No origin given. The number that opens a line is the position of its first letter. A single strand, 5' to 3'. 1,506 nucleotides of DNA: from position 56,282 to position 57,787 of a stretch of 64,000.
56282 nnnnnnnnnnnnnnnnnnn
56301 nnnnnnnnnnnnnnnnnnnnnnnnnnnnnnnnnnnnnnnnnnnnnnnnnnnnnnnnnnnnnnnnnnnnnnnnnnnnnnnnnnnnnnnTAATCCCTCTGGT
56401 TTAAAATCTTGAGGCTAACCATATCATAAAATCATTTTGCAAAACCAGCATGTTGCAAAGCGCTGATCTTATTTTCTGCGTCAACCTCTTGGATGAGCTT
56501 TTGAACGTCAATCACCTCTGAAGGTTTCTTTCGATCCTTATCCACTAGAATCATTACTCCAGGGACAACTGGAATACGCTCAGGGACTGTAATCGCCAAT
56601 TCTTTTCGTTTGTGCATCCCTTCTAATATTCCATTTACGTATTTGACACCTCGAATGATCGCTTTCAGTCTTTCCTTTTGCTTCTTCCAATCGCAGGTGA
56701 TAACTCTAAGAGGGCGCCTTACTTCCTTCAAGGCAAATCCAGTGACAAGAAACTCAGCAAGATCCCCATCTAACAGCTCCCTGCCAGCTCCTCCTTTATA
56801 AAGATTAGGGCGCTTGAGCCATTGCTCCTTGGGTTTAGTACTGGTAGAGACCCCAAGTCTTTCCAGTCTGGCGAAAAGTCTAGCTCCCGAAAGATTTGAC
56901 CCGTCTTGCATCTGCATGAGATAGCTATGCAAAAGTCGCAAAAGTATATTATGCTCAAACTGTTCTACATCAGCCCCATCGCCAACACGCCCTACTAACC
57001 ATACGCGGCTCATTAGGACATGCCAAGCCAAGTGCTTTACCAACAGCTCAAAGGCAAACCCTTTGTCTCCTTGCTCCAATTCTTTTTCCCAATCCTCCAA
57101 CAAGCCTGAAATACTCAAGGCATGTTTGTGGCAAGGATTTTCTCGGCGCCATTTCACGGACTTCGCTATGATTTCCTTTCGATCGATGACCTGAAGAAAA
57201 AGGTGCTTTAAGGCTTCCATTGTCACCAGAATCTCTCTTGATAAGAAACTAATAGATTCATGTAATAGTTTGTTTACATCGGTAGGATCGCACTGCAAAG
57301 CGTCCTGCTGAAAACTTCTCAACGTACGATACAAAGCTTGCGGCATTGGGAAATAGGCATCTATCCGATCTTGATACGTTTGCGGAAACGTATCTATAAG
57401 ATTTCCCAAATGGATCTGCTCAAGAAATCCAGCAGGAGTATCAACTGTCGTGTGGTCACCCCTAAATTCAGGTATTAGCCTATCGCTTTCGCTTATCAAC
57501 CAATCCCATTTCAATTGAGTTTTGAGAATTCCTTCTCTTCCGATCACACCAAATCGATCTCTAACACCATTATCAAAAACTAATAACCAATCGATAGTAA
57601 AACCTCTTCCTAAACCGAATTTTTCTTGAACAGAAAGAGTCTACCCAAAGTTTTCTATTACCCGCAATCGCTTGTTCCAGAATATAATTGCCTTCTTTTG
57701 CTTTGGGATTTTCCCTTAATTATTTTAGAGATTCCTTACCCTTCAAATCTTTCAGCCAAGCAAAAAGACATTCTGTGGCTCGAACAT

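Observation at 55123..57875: Integrase-less 2.7-kb two-gene cassette bracketed by 23-nt direct repeats beside tRNA-Ser(UGA): best candidate for an undescribed defence/toxin-type system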

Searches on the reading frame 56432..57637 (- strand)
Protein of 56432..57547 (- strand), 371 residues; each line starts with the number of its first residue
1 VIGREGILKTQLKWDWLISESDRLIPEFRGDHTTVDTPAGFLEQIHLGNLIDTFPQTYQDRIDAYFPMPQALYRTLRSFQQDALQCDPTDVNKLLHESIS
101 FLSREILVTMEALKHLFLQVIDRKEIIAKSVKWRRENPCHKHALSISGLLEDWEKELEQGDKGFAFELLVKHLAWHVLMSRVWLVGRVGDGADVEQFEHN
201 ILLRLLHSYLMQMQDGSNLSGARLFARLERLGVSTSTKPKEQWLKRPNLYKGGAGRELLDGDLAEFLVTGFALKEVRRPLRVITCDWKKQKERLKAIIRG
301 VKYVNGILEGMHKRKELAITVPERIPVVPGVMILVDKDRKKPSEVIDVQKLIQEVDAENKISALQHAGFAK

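Call 8: search_protein_families(library=padloc, proteins=[window:56432-57547:-], max_evalue=1)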
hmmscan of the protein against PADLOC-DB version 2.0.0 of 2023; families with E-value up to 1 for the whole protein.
window:56432-57547:- (371 aa): 0 families

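Call 10: search_protein_families(library=pfam, proteins=[window:56432-57547:-], max_evalue=1)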
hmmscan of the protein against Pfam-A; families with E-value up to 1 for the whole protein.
window:56432-57547:- (371 aa): 0 families

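Call 11: search_protein_families(library=ncbifam, proteins=[window:56432-57547:-], max_evalue=1)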
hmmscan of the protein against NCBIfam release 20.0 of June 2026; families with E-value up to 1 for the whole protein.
window:56432-57547:- (371 aa): 0 families

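Call 12: find_homologous_proteins(query=window:56432-57547:-, max_evalue=0.01)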
Query window:56432-57547:- (371 aa): 15 proteins with E <= 0.01 among 3580 candidates.
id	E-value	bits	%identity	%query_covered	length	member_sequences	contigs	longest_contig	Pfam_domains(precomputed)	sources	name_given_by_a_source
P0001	1.3e-247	839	100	100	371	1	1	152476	-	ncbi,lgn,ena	-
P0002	2.5e-213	726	86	100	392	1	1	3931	-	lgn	-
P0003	5.0e-210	715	85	99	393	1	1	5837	-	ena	-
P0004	1.7e-204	697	88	94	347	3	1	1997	-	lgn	-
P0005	8.1e-202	688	84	96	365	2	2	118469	-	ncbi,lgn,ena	-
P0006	5.9e-198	675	88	91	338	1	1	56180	-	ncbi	-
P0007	2.6e-196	670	81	97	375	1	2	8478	-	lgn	-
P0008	8.3e-141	487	85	68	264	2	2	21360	-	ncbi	ncbi:MAG: hypothetical protein AB7H48_04275 [Parachlamydiales bacterium]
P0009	3.3e-131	456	58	98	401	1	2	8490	-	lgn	-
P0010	4.7e-121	422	55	98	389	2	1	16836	-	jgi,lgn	jgi:hypothetical protein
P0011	1.7e-97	345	73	56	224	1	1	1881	-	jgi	-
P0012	5.5e-96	340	57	75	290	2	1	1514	-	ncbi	-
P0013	4.1e-95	337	49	94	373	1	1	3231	-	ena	-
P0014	4.3e-93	330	46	94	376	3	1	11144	-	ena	-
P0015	4.8e-69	251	52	58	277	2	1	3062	-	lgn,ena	-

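Call 14: find_encoding_contigs(protein=P0001, flank=10000, max_places=4)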
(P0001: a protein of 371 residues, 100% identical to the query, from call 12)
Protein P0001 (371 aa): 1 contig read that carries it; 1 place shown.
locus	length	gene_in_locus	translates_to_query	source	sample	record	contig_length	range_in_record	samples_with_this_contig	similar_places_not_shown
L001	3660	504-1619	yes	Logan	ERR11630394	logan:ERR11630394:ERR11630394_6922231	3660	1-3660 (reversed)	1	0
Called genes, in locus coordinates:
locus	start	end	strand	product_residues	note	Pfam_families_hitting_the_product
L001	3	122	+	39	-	?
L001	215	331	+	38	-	-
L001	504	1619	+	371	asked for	-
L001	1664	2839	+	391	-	-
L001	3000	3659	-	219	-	?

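Call 15: find_encoding_contigs(protein=P0005, flank=10000, max_places=4)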
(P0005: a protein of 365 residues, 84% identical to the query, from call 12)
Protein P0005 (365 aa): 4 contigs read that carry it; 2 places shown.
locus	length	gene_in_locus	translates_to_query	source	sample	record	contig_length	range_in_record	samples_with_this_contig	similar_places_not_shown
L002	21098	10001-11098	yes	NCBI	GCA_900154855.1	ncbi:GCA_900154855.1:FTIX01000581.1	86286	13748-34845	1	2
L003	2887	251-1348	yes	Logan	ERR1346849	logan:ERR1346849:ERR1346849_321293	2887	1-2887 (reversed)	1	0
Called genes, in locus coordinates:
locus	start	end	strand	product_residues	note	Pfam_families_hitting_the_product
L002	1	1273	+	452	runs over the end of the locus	-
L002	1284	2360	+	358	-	PF13692:Glyco_trans_1_4 (weak), PF00534:Glycos_transf_1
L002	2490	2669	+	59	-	PF01165:Ribosomal_S21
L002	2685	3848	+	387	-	PF00226:DnaJ, PF01556:DnaJ_C, PF00684:DnaJ_CXXCXGXG, PF27439:DnaJ_C_2 (weak)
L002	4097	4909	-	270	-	-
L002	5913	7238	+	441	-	PF01432:Peptidase_M3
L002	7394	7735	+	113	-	PF00166:Cpn10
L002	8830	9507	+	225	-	PF00118:Cpn60_TCP1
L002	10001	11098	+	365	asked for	-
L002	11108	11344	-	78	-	PF21716:dnstrm_HI1420 (weak)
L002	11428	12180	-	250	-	PF06414:Zeta_toxin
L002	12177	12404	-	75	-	-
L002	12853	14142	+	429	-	-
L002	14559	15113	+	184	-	-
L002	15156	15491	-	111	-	-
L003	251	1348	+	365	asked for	-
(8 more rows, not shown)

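Call 16: find_encoding_contigs(protein=P0006, flank=10000, max_places=4)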
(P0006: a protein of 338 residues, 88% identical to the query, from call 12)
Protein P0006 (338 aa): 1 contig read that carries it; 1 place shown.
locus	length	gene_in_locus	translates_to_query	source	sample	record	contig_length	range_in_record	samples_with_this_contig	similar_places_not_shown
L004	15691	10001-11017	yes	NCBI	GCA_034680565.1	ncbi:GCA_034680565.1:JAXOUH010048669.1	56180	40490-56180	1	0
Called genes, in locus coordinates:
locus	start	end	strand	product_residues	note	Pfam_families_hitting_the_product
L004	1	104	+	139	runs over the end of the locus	PF00886:Ribosomal_S16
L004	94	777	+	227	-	PF01746:tRNA_m1G_MT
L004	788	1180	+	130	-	PF01245:Ribosomal_L19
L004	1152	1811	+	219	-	PF01351:RNase_HII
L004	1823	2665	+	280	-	PF03755:YicC-like_N, PF08340:YicC-like_C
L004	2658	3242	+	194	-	PF00625:Guanylate_kin, PF13401:AAA_22 (weak), PF13238:AAA_18 (weak)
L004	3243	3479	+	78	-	-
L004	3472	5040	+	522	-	PF00133:tRNA-synt_1, PF09334:tRNA-synt_1g, PF19303:Anticodon_3 (weak)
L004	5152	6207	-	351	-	-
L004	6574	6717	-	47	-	-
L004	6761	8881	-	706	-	PF23139:OB_YrrC, PF14520:HHH_5, PF14490:HHH_RecD2, PF13245:AAA_19, PF13604:AAA_30, PF01443:Viral_helicase1 (weak), PF18335:SH3_13, PF13538:UvrD_C_2, +3 more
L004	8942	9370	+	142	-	PF09990:DUF2231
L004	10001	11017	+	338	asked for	-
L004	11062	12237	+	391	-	-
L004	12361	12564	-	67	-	-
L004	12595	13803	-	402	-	-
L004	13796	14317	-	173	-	PF19502:DUF6036 (weak)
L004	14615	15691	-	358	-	?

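Call 22: find_encoding_contigs(protein=P0010, flank=10000, max_places=3)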
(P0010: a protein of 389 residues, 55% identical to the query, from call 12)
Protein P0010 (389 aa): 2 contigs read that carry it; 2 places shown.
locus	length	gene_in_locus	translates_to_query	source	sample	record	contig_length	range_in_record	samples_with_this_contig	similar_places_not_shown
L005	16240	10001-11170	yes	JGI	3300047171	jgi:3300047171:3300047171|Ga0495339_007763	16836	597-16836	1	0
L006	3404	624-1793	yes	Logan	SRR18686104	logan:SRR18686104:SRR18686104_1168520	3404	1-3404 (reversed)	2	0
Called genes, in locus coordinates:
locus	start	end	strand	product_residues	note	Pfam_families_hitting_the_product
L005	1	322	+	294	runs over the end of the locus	PF02321:OEP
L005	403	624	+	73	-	-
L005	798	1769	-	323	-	PF01207:Dus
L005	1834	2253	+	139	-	-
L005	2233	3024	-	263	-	PF01975:SurE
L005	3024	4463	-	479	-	PF00474:SSF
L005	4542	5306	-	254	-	PF01171:ATP_bind_3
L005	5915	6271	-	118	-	-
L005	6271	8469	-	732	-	PF07719:TPR_2 (faint)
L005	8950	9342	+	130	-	-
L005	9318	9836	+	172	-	-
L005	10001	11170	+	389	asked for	-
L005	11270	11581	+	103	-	-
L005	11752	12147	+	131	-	-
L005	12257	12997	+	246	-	PF01381:HTH_3 (weak), PF13274:SocA_Panacea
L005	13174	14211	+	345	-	PF13310:Virulence_RhuM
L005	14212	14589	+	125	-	PF00005:ABC_tran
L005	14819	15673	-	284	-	PF02498:Bro-N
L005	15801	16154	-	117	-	PF13744:HTH_37, PF01381:HTH_3 (weak)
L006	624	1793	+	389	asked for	-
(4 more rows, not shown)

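Call 23: find_encoding_contigs(protein=P0014, flank=10000, max_places=3)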
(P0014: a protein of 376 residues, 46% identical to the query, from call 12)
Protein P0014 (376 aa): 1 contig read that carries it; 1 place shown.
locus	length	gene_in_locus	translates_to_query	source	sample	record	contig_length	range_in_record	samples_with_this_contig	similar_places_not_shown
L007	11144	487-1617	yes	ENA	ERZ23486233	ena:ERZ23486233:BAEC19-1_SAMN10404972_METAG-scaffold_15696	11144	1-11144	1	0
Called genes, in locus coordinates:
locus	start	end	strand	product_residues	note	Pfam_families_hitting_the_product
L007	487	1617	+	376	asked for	-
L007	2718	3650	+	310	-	PF00106:adh_short, PF08659:KR, PF01370:Epimerase, PF13561:adh_short_C2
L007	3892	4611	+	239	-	PF00106:adh_short, PF13561:adh_short_C2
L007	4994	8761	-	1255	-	-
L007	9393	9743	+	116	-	-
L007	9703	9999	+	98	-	PF00857:Isochorismatase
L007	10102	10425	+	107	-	PF07784:DUF1622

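Call 24: find_encoding_contigs(protein=P0009, flank=10000, max_places=3)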
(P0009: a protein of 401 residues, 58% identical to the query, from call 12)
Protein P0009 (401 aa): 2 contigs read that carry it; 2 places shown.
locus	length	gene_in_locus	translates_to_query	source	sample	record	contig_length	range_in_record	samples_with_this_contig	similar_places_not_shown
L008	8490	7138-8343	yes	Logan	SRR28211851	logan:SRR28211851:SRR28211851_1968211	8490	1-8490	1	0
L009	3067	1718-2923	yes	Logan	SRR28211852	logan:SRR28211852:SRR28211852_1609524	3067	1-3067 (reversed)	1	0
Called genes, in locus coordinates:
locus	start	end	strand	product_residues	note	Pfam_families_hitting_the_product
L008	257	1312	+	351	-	PF00589:Phage_integrase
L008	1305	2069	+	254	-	-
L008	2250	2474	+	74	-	-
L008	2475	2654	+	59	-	-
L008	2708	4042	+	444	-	PF19263:DUF5906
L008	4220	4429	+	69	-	-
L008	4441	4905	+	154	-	-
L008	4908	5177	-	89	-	PF01381:HTH_3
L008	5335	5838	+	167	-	-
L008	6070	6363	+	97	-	-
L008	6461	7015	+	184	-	-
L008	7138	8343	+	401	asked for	-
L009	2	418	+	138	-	?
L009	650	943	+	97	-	-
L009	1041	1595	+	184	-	-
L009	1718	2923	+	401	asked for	-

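Call 26: search_protein_families(library=pfam, proteins=[L008:1305-2069:+, L008:2708-4042:+, L008:4441-4905:+, L008:5335-5838:+, L008:6070-6363:+, L008:6461-7015:+, L005:8950-9342:+, L005:9318-9836:+, L005:11270-11581:+, L005:11752-12147:+], max_evalue=0.1)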
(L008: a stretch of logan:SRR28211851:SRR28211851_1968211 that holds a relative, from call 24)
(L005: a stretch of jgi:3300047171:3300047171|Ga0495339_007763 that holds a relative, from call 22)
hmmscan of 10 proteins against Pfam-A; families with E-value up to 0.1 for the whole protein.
L008:1305-2069:+ (254 aa): 1 family
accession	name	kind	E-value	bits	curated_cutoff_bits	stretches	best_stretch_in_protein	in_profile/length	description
PF13340.11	DUF4096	-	0.001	19.7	34.3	1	175-248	2-75/76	Putative transposase of IS4/5 family (DUF4096)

L008:2708-4042:+ (444 aa): 2 families
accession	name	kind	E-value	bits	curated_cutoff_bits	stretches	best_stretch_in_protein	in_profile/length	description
PF19263.5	DUF5906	-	1.3e-22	81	27.6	1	163-271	1-114/114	Family of unknown function (DUF5906)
PF05272.17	VapE-like_dom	-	0.00014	21.8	25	1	130-294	19-180/217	Virulence-associated protein E-like domain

L008:4441-4905:+ (154 aa): 0 families

L008:5335-5838:+ (167 aa): 2 families
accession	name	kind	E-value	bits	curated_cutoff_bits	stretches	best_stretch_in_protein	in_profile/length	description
PF12410.13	rpo30_N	-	0.078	13.3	25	0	102-159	46-102/135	Poxvirus DNA dependent RNA polymerase 30kDa subunit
PF04377.21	ATE_C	-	0.08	14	25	0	83-128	60-105/122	Arginine-tRNA-protein transferase, C terminus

L008:6070-6363:+ (97 aa): 2 families
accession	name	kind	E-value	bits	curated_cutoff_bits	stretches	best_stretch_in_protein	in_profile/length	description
PF16964.10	TadF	-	0.013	15.8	27.3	1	7-81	16-66/178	Putative tight adherence pilin protein F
PF13567.11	DUF4131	-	0.035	14.2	31.6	1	4-70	29-90/165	Domain of unknown function (DUF4131)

L008:6461-7015:+ (184 aa): 1 family
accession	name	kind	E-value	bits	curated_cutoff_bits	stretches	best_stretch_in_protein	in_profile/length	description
PF11710.14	Git3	-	0.031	14.6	24.2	1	9-70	6-68/201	G protein-coupled glucose receptor regulating Gpa2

L005:8950-9342:+ (130 aa): 0 families

L005:9318-9836:+ (172 aa): 1 family
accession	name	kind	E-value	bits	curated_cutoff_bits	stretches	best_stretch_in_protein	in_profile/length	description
PF24624.1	Int_N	-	0.0005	21.2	27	1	66-164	6-97/100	Phage integrase, N-terminal domain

L005:11270-11581:+ (103 aa): 0 families

L005:11752-12147:+ (131 aa): 0 families

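Call 40: find_encoding_contigs(protein=P0057, flank=10000, max_places=3)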
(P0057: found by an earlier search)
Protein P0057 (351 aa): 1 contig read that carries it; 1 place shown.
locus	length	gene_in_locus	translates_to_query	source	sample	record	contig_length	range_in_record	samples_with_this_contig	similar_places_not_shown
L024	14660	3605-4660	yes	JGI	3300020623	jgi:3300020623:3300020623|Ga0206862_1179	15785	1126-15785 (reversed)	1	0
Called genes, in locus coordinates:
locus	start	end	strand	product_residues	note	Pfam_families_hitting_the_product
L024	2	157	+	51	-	?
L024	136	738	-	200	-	PF13847:Methyltransf_31, PF13649:Methyltransf_25 (weak), PF06962:rRNA_methylase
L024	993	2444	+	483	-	PF03129:HGTP_anticodon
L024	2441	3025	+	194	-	PF05198:IF3_N, PF00707:IF3_C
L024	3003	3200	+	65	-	PF01632:Ribosomal_L35p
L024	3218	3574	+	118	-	PF00453:Ribosomal_L20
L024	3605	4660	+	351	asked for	PF02912:Phe_tRNA-synt_N, PF01409:tRNA-synt_2d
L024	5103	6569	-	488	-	PF01637:ATPase_2, PF13191:AAA_16 (weak), PF13173:AAA_14 (weak), PF13401:AAA_22 (faint)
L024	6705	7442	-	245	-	-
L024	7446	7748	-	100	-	-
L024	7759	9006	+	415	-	PF07690:MFS_1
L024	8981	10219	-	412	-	-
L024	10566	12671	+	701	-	PF02629:CoA_binding, PF13380:CoA_binding_2, PF13607:Succ_CoA_lig, PF19045:Ligase_CoA_2, PF13549:ATP-grasp_5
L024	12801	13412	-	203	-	PF00265:TK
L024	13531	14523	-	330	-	PF03372:Exo_endo_phos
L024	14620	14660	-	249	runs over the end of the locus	PF00106:adh_short, PF01370:Epimerase (weak), PF08659:KR, PF13561:adh_short_C2, PF16363:GDP_Man_Dehyd (weak), PF23441:SDR (faint)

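Call 50: predict_structure(alignment_id=A1)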
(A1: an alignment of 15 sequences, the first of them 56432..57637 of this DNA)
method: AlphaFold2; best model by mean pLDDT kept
length: 401 residues; sequences in the alignment: 15
mean_pLDDT: 75.1   pTM: 0.78
mean pLDDT of the five models: 75.1, 68.7, 66.5, 64.1, 63.8
residues with pLDDT >= 90: 36; 70-90: 261; 50-70: 60; < 50: 44
segments of 3 or more residues with pLDDT < 50: 1-14, 215-220, 264-273, 281-289, 397-401
pLDDT, mean of each block of 10 residues (from residue 1): 36 61 81 87 89 80 76 75 79 75 76 78 72 81 88 82 84 70 70 76 79 50 66 79 81 78 52 51 46 86 88 86 87 85 68 85 88 92 88 54 33
secondary structure, 60 per line:
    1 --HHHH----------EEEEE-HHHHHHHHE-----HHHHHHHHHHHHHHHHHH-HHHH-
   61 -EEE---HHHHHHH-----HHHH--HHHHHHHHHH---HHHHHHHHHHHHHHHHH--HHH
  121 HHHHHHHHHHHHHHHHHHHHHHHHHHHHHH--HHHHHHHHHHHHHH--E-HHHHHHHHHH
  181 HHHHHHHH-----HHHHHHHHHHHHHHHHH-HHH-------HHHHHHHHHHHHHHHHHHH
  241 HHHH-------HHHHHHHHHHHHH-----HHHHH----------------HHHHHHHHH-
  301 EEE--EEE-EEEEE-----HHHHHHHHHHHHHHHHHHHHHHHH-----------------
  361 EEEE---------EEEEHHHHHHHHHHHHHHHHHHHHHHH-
elements in order: H3-6 E17-21 H23-30 H37-54 H56-59 E62-64 H68-74 H80-83 H86-95 H99-115 H118-150 H153-166 H171-188 H194-210 H222-244 H252-264 H270-274 H291-299 E301-303 E306-308 E310-314 H320-343 E361-364 E374-377 H378-400

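Call 54: fold_search(model_id=the predicted structure, library=pdb)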
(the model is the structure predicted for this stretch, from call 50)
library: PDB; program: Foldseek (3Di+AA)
matches with E <= 10: 262; with E <= 0.001: 0
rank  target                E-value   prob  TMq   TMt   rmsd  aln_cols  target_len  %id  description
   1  9mg8_B                9.0e-02  0.14  0.12  0.13  25.2       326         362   12  Crystal Structure of b-iTHR-110 (released 2025-12-17)
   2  7ue2_A                9.5e-02  0.23  0.15  0.19  21.4       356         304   14  Crystal structure of designed helical repeat protein RPB_PLP3_R6 bound to PLPx6 peptide (released 2023-03-29)
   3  5k7v_A                1.9e-01  0.25  0.19  0.24  19.7       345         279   12  Computational Design of Self-Assembling Cyclic Protein Homooligomers (released 2017-04-12)
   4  5tqb_B                3.0e-01  0.15  0.12  0.13  19.2       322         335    8  Crystal structure of assembly chaperone of ribosomal protein L4 (Acl4) in complex with ribosomal protein L4 (RpL4) (released 2017-02-15)
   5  8fit_A                3.7e-01  0.16  0.15  0.20  19.3       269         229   13  Multi-state design of two-state switchable hinge proteins (released 2023-08-16)
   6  6e9z_A                4.0e-01  0.18  0.14  0.20  21.0       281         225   11  DHF119 filament (released 2018-11-21)
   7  9mg8_A                4.9e-01  0.11  0.14  0.15  25.4       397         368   12  Crystal Structure of b-iTHR-110 (released 2025-12-17)
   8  6vfk_B                5.1e-01  0.16  0.18  0.24  20.1       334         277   10  De novo designed tetrahedral nanoparticle T33_dn10 displaying 4 copies of BG505-SOSIP trimer on the surface (released 2020-07-22)
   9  5h7c_C                5.4e-01  0.06  0.12  0.12  32.8       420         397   13  Crystal structure of a repeat protein with two Protein A-DHR14 repeat modules (released 2017-06-28)
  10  8rw5                  5.4e-01  0.06  0.11  0.07  19.2       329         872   13  Symmetry expansion of dimeric transmembrane anti-sigma factor DdvA (released 2024-11-06)
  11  4u1d_A                5.9e-01  0.08  0.12  0.11  20.0       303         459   12  Structure of the PCI domain of translation initiation factor eIF3a (released 2014-09-10)
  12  6e9t_A                6.2e-01  0.18  0.17  0.26  19.2       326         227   10  DHF58 filament (released 2018-11-21)
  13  4n9f_U                8.3e-01  0.06  0.11  0.14  25.5       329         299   12  Crystal structure of the Vif-CBFbeta-CUL5-ElOB-ElOC pentameric complex (released 2014-01-08)
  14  8g9j                  9.6e-01  0.15  0.16  0.27  19.8       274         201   11  Geometrically programmable nanomaterial construction using regularized protein building blocks (released 2024-03-13)
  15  8re5_A                1.0e+00  0.05  0.09  0.09  20.8       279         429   11  Aspartyl/Asparaginyl beta-hydroxylase (AspH) R735Q variant in complex with Mn, 2-oxosuberate and a Factor X derived pe (released 2024-12-18)
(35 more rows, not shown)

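Call 57: search_solved_structures(query=A1, max_evalue=10)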
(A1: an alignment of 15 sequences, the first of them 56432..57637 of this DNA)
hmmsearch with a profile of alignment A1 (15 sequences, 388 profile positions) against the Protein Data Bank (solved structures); distinct sequences matched with E-value up to 10: 9.
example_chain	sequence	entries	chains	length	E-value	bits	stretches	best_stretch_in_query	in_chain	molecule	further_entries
3vb2_A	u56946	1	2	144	0.23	13.3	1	57-119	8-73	Multiple antibiotic resistance protein marR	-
4jba_A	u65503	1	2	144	0.24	13.3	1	57-119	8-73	Multiple antibiotic resistance protein MarR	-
8b8a_A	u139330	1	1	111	0.26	13.2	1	86-135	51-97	Phosphoprotein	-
9q3a_D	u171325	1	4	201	0.75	11.7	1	80-135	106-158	Isoform p24 of Phosphoprotein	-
9n0q_B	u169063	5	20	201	0.75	11.7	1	80-135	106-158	P protein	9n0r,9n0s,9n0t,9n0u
9x1v_B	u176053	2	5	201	0.77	11.6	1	80-133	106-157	Phosphoprotein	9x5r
8bs7_A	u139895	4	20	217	0.9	11.4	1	80-133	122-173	Phosphoprotein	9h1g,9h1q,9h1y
5h3r_A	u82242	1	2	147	1.5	10.7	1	57-119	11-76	Multiple antibiotic resistance protein MarR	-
3vod_A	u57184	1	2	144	1.5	10.7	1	57-119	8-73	Multiple antibiotic resistance protein marR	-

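Call 63: search_protein_families(library=phrogs, alignment_id=A1, max_evalue=0.05)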
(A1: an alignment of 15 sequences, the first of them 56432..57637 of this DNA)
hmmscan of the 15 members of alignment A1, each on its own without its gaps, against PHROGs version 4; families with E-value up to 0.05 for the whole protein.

A. member 1, window:56432-57637:- (401 aa): 0 families

B. families by the number of members that match (of 15 scanned): 0 families
